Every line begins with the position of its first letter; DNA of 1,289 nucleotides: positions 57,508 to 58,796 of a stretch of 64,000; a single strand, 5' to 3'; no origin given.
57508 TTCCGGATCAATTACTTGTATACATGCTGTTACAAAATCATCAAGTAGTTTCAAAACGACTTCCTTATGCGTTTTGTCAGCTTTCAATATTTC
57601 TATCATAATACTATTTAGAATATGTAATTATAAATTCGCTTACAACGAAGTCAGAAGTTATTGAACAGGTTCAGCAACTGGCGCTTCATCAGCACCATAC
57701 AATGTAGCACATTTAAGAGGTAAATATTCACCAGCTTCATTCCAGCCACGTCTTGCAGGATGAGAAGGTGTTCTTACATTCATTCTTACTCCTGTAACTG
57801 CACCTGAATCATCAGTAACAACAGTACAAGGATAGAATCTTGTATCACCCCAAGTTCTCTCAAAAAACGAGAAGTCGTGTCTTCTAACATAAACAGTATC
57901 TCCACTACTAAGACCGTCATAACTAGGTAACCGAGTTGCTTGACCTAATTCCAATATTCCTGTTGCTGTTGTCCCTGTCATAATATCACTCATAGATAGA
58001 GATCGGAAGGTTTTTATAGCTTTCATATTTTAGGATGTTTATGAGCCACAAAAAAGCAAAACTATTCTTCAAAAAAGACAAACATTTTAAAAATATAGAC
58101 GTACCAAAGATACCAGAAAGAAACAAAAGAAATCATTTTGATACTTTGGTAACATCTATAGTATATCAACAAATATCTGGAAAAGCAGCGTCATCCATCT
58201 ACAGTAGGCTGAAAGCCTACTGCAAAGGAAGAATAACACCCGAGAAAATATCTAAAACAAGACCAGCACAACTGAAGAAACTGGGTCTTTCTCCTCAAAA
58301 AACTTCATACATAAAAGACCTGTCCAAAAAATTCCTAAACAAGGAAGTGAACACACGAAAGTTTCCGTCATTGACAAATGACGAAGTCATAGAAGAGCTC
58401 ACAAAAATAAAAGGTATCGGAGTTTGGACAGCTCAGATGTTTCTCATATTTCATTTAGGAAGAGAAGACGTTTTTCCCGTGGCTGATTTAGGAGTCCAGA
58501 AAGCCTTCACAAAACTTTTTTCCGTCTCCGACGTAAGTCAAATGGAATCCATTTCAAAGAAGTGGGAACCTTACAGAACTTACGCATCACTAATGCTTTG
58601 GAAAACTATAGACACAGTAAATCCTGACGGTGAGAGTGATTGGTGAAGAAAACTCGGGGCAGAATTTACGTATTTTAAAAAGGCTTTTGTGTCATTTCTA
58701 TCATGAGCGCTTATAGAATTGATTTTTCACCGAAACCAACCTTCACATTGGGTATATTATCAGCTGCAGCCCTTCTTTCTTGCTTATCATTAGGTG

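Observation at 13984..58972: Dispersed class of ~18 orphan ORFs with non-native protein composition but native codons, wedged into conserved operon seams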

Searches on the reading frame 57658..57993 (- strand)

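Call 8: search_protein_families(library=pfam, max_evalue=0.01, proteins=[window:57658-57993:-])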
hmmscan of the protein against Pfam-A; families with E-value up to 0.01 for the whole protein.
window:57658-57993:- (111 aa): 0 families

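Call 84: search_protein_families(library=phrogs, max_evalue=0.01, proteins=[window:57658-57993:-])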
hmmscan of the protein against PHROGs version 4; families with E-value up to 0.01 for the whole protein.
window:57658-57993:- (111 aa): 1 family
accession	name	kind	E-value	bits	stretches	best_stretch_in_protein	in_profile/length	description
phrog_38524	-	unknown function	0.0054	17.6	1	35-55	16-35/57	-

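Call 98: search_protein_families(library=pfam, max_evalue=10, proteins=[window:57658-57993:-])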
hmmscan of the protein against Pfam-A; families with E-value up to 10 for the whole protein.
window:57658-57993:- (111 aa): 1 family
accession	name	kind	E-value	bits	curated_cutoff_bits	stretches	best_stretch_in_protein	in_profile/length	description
PF18697.7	MLVIN_C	-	0.098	12.8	29.2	1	30-48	5-23/56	Murine leukemia virus (MLV) integrase (IN) C-terminal domain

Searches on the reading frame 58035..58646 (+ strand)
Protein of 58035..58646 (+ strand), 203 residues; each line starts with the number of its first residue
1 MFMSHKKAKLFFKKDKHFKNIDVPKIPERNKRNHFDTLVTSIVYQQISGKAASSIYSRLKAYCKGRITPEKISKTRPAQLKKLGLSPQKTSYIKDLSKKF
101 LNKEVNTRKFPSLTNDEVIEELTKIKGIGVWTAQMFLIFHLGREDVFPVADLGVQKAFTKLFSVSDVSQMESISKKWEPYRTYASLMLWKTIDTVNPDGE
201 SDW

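Call 53: search_protein_families(library=pfam, max_evalue=0.001, proteins=[window:58035-58646:+])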
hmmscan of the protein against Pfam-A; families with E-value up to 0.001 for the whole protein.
window:58035-58646:+ (203 aa): 1 family
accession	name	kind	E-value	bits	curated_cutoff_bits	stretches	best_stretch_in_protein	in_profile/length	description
PF00730.31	HhH-GPD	-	6.7e-19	68.7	26.2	1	39-177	1-106/108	HhH-GPD superfamily base excision DNA repair protein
